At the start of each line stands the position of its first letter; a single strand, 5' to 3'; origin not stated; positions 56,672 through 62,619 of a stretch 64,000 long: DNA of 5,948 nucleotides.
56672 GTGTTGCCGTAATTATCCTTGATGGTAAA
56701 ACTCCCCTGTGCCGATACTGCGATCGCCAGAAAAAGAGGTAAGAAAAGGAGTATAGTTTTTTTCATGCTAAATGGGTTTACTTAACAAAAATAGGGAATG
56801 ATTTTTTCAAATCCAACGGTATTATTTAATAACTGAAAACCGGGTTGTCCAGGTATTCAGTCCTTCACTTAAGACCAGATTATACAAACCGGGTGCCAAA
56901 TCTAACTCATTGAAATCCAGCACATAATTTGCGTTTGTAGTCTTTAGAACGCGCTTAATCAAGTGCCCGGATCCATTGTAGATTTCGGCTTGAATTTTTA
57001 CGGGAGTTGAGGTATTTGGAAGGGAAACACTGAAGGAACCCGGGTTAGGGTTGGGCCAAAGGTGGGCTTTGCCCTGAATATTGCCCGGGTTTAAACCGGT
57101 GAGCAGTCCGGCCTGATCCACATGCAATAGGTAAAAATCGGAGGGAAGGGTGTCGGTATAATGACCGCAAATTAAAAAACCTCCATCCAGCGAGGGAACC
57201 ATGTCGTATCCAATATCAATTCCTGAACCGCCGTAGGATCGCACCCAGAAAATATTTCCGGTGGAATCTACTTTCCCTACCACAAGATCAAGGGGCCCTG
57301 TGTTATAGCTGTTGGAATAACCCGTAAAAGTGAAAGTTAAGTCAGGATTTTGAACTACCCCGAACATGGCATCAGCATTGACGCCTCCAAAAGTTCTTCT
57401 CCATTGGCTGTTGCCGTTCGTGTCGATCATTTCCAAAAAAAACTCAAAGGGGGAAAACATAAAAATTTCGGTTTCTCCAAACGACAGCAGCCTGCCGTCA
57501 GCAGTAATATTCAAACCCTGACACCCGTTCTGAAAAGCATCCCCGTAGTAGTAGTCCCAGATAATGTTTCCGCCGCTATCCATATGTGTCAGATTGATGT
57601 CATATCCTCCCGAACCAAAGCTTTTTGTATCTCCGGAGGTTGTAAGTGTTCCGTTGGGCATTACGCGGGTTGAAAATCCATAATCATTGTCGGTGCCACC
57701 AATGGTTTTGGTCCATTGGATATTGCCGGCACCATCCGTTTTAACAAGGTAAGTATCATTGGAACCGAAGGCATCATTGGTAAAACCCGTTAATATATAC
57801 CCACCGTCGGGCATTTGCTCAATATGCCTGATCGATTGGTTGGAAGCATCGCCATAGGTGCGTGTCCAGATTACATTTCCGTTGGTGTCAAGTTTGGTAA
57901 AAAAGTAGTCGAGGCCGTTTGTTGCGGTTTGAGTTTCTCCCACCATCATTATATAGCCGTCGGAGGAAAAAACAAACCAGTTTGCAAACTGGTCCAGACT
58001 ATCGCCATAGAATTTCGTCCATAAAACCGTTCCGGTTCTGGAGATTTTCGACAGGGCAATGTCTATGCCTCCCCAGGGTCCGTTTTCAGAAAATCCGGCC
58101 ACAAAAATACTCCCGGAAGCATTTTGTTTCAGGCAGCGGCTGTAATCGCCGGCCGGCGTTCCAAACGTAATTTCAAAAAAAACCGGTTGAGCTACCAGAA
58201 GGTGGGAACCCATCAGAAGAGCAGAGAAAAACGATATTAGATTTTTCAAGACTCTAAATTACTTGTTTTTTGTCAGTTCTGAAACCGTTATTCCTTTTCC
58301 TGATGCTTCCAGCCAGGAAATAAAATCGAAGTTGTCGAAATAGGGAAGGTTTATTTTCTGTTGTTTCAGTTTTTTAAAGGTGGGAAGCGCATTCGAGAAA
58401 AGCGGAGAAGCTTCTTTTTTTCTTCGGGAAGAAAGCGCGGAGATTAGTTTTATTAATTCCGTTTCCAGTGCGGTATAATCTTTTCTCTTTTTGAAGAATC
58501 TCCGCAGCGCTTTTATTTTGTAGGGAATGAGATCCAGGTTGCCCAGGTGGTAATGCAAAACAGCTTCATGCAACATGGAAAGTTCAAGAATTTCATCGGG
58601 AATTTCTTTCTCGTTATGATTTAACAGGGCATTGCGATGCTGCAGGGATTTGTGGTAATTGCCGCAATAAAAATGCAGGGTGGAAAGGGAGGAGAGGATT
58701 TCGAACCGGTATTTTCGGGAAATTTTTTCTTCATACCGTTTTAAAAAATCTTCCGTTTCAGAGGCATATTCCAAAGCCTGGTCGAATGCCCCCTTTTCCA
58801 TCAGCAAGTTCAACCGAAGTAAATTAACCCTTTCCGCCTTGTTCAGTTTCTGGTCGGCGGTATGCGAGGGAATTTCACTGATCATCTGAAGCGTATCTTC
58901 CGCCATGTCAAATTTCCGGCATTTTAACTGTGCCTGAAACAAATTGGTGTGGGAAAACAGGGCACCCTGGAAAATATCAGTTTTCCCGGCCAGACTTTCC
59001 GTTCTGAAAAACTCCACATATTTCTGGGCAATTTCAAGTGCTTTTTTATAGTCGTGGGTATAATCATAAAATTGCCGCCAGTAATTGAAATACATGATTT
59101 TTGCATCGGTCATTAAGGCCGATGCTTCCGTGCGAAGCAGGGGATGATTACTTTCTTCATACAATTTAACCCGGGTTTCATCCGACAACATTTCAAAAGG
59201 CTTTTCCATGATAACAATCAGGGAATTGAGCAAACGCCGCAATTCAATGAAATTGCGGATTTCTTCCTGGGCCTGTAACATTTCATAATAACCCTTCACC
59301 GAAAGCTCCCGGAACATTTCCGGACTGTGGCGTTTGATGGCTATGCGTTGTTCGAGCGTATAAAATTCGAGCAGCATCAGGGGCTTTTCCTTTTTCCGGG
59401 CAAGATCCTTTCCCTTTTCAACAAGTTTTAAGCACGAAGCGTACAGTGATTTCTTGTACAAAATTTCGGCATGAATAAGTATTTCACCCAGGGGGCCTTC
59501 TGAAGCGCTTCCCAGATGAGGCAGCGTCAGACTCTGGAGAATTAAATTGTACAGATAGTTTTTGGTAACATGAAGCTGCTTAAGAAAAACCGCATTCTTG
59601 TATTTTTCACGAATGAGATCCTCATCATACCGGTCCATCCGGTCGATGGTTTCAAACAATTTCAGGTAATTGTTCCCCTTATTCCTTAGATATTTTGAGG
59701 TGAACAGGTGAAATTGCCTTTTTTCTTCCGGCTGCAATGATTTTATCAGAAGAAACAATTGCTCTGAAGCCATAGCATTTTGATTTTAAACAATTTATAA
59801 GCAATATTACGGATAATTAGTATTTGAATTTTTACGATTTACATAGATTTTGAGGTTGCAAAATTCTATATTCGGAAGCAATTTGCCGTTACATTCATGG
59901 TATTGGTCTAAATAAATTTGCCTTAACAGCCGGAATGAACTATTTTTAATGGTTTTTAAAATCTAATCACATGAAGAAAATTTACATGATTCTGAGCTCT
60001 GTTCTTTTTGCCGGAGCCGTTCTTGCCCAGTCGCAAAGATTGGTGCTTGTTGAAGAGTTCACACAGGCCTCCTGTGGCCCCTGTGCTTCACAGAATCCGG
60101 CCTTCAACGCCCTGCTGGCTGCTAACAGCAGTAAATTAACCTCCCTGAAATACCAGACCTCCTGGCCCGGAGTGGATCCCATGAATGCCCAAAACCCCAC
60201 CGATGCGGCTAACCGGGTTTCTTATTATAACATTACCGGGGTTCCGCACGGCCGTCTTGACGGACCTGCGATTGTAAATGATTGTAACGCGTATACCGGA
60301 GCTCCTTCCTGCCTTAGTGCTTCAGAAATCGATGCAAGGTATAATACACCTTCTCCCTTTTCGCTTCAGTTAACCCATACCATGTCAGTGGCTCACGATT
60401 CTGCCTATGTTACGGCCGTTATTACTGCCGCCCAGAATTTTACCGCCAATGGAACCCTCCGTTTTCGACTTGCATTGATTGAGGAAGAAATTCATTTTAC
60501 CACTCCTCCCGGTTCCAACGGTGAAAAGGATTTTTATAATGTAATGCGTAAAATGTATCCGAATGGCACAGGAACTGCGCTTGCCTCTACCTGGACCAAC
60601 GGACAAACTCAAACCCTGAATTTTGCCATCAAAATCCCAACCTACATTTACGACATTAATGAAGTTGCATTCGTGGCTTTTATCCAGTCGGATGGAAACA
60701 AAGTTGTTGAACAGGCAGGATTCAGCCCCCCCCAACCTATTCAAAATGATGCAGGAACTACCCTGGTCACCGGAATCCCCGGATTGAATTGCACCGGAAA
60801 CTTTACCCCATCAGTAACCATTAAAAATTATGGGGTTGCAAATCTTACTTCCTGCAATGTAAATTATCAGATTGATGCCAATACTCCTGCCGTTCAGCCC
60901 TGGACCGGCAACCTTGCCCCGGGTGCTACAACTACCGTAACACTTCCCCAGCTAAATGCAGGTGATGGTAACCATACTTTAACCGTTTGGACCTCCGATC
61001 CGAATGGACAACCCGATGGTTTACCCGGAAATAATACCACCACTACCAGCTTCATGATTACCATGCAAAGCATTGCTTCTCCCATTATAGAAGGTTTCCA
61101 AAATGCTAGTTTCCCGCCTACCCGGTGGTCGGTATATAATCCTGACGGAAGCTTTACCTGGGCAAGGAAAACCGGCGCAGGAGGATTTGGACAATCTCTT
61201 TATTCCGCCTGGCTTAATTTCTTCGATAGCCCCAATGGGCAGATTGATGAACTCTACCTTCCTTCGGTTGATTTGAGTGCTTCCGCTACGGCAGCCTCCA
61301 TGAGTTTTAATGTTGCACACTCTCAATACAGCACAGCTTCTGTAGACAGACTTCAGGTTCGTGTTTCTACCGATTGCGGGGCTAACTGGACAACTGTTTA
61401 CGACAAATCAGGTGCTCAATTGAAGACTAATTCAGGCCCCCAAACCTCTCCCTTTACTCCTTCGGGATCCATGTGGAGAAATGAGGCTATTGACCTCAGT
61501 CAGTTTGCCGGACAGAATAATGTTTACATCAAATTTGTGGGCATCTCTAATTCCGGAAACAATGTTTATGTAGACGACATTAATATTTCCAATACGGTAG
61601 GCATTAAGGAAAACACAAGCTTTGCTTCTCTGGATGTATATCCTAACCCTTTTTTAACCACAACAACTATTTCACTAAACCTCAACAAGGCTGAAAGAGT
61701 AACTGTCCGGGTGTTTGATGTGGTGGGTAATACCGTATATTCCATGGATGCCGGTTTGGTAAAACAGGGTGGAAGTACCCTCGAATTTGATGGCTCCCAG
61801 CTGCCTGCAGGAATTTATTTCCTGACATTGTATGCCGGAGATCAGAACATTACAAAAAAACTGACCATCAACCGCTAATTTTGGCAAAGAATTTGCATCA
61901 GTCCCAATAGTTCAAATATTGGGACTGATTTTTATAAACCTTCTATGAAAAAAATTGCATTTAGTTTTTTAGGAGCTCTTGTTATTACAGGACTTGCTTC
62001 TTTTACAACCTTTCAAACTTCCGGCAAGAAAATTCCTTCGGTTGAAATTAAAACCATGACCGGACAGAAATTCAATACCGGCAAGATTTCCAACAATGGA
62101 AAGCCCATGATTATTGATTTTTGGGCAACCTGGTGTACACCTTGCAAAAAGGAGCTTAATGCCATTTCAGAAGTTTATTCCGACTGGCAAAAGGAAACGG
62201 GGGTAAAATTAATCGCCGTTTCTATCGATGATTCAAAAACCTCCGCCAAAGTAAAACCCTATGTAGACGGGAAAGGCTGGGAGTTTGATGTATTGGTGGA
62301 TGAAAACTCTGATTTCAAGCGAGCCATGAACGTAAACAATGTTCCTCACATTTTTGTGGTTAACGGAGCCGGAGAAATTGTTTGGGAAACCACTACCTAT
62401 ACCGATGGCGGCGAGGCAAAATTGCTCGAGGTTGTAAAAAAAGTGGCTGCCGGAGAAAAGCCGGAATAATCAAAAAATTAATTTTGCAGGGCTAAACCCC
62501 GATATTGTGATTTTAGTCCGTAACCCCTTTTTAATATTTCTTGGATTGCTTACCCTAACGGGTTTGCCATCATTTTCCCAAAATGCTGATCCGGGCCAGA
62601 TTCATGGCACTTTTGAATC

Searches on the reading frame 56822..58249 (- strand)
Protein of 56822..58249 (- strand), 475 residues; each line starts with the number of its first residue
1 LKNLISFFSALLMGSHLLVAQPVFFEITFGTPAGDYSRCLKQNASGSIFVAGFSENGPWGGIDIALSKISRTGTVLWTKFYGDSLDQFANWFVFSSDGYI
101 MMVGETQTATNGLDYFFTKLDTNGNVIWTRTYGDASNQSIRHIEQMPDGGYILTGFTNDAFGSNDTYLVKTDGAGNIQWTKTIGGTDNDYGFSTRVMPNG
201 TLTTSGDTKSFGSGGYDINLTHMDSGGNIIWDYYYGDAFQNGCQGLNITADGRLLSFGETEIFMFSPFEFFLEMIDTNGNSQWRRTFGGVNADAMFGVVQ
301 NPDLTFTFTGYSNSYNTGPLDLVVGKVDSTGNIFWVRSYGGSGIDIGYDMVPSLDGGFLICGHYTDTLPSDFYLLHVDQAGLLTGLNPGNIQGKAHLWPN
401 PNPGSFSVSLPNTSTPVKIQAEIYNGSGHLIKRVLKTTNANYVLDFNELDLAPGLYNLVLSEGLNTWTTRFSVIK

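Call 33: search_protein_families(library=pfam, proteins=[window:56822-58249:-], max_evalue=0.0001)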
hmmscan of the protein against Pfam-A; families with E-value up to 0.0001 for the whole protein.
window:56822-58249:- (475 aa): 1 family
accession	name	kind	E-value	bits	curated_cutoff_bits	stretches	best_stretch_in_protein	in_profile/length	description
PF18962.6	Por_Secre_tail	-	1.2e-07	32.4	27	1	397-470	1-72/75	Secretion system C-terminal sorting domain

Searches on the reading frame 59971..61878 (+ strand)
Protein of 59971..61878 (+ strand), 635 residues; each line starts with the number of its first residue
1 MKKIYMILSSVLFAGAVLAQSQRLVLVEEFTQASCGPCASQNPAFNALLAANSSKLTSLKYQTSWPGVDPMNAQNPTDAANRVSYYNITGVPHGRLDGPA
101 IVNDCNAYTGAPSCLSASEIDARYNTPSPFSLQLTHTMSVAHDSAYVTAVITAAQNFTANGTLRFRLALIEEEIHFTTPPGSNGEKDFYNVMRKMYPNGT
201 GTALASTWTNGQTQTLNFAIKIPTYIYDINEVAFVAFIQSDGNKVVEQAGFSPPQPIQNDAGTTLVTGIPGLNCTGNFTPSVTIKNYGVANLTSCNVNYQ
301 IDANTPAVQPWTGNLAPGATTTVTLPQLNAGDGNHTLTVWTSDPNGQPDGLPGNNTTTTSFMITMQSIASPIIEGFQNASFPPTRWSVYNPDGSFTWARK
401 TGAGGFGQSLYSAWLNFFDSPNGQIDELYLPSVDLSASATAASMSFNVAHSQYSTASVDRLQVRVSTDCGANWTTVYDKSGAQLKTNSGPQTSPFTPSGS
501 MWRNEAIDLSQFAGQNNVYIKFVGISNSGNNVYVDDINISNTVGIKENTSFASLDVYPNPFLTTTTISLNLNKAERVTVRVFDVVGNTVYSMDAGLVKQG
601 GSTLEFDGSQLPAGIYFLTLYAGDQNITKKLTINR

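Call 33: search_protein_families(library=pfam, proteins=[window:59971-61878:+], max_evalue=0.0001)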
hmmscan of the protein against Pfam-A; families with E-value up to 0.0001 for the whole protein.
window:59971-61878:+ (635 aa): 4 families
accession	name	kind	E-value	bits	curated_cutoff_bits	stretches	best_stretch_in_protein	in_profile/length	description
PF11551.14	Omp28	-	2.2e-13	50.9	34.9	1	84-249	6-162/171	Outer membrane protein Omp28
PF18962.6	Por_Secre_tail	-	4.3e-12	46.6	27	1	556-633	1-75/75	Secretion system C-terminal sorting domain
PF13860.13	FlgD_ig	-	2.3e-06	27.9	27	1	571-623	18-76/79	FlgD Ig-like domain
PF20773.4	InhA-like_MAM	-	5.8e-05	23.1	26.9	0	432-539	56-162/191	Immune inhibitor A-like, MAM domain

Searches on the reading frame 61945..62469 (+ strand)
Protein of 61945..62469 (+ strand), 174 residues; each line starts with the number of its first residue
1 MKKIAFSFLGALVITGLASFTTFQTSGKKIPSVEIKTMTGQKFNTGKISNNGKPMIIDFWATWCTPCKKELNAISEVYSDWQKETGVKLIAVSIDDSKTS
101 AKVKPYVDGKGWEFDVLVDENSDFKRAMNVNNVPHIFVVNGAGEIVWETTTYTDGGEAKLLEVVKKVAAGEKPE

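Call 11: search_protein_families(library=pfam, proteins=[window:61945-62469:+], max_evalue=0.001)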
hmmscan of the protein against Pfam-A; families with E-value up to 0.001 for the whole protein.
window:61945-62469:+ (174 aa): 6 families
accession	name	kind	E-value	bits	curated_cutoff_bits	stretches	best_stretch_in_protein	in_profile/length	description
PF00578.27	AhpC-TSA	-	1.1e-20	74.2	26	1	27-147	2-123/124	AhpC/TSA family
PF08534.16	Redoxin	-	6.4e-17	62.1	26.6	1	26-154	2-137/148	Redoxin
PF13905.12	Thioredoxin_8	-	5.1e-14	52.8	27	1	52-145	1-94/94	Thioredoxin-like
PF00085.26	Thioredoxin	-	6e-12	45.9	23.5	1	35-102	2-66/103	Thioredoxin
PF13098.12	Thioredoxin_2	-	7.7e-10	39.5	27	1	50-153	3-95/104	Thioredoxin-like domain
PF13911.12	AhpC-TSA_2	-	4.6e-06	27.4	27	1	79-133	6-57/114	AhpC/TSA antioxidant enzyme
